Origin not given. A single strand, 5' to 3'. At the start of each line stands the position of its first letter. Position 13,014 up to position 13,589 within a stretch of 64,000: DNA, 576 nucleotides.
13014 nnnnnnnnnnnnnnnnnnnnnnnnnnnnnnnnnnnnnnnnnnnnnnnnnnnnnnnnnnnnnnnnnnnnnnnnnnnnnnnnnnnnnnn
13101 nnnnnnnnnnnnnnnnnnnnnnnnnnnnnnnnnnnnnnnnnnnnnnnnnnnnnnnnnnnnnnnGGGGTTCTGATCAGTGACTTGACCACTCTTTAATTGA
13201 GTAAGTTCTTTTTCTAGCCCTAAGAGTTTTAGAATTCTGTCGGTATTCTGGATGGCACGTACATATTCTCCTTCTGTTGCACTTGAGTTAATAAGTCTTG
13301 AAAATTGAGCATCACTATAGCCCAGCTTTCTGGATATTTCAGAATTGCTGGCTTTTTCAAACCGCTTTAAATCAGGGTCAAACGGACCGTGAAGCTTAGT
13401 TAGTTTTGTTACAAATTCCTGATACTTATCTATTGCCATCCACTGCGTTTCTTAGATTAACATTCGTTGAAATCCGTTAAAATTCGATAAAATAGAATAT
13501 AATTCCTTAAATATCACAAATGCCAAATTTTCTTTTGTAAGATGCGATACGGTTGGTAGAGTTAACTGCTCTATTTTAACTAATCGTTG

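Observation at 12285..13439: Unusual HTH-TM-periplasmic protein as candidate regulator of a SusC/D locus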

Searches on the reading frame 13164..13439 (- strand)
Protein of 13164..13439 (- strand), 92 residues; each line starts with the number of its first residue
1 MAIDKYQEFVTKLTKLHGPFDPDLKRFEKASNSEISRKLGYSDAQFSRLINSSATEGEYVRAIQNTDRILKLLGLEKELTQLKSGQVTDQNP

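Call 35: predict_structure(alignment_id=A2)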
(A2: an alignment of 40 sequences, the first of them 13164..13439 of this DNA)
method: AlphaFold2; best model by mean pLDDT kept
length: 92 residues; sequences in the alignment: 40
mean_pLDDT: 90.7   pTM: 0.77
mean pLDDT of the five models: 90.7, 90.4, 90.3, 89.4, 89.3
residues with pLDDT >= 90: 77; 70-90: 5; 50-70: 6; < 50: 4
segments of 3 or more residues with pLDDT < 50: none
pLDDT, mean of each block of 10 residues (from residue 1): 86 96 95 96 98 97 97 94 66 44
secondary structure, 60 per line:
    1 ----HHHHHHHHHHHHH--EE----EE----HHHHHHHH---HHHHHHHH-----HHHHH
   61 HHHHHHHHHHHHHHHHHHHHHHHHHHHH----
elements in order: H5-17 H32-39 H43-50 H56-88

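Call 38: fold_search(model_id=the predicted structure, library=pdb)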
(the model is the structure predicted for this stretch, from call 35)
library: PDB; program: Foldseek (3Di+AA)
matches with E <= 10: 211; with E <= 0.001: 0
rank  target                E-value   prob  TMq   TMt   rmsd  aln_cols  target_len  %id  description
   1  6tri_B                3.3e-01  0.82  0.39  0.48   3.2        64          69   17  CI-MOR repressor-antirepressor complex of the temperate bacteriophage TP901-1 from Lactococcus lactis (released 2020-08-19)
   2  2wiu_B                3.5e-01  0.80  0.42  0.50   3.2        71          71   15  Mercury-modified bacterial persistence regulator hipBA (released 2009-07-28)
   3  2kpj_MODEL_1_A        4.5e-01  0.69  0.38  0.38   5.0        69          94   16  Solution Structure Of Protein SOS-response transcriptional repressor, LexA From Eubacterium rectale. Northeast (released 2009-11-17)
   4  3cec                  4.8e-01  0.44  0.35  0.35  12.7        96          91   14  Crystal structure of a putative antidote protein of plasmid maintenance system (npun_f2943) from nostoc punctiforme pcc  (released 2008-03-11)
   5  2mqk_MODEL_1_A        5.4e-01  0.77  0.44  0.57   4.5        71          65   18  Solution structure of N terminal domain of the MuB AAA+ ATPase (released 2015-07-01)
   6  6ht5_E                5.4e-01  0.57  0.43  0.40   6.8        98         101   14  Oct4/Sox2:UTF1 structure (released 2019-10-23)
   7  1adr_MODEL_1_A        6.0e-01  0.72  0.42  0.49   3.4        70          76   16  DETERMINATION OF THE NUCLEAR MAGNETIC RESONANCE STRUCTURE OF THE DNA-BINDING DOMAIN OF THE P22 C2 REPRESSOR (1 (released 1994-01-31)
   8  3dnv_B                6.0e-01  0.54  0.38  0.46   3.8        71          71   15  MDT Protein (released 2009-01-27)
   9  4yg1_A                6.4e-01  0.60  0.39  0.46   3.3        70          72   16  HipB-O1-O2 complex/P21212 crystal form (released 2015-07-29)
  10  8bx2_A                6.8e-01  0.47  0.42  0.40   7.0       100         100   15  Oct4/Sox2 protein:DNA complex (released 2023-12-20)
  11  8tac_A                1.0e+00  0.33  0.36  0.46   4.9        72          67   17  Designed DNA binding protein (released 2024-08-28)
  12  8dtq_B                1.2e+00  0.21  0.34  0.36   7.8        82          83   13  Crystal Structure of Staphylococcus aureus pSK41 Cop (released 2023-08-02)
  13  4mct_C                1.2e+00  0.21  0.38  0.37  13.7       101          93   15  P. vulgaris HIGBA structure, crystal form 1 (released 2013-12-11)
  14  5jaa_B                1.2e+00  0.54  0.45  0.42   4.9        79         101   15  Crystal structure of the HigBA2 toxin-antitoxin complex (released 2017-04-05)
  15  4yg1_D                1.2e+00  0.35  0.38  0.45   3.8        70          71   16  HipB-O1-O2 complex/P21212 crystal form (released 2015-07-29)
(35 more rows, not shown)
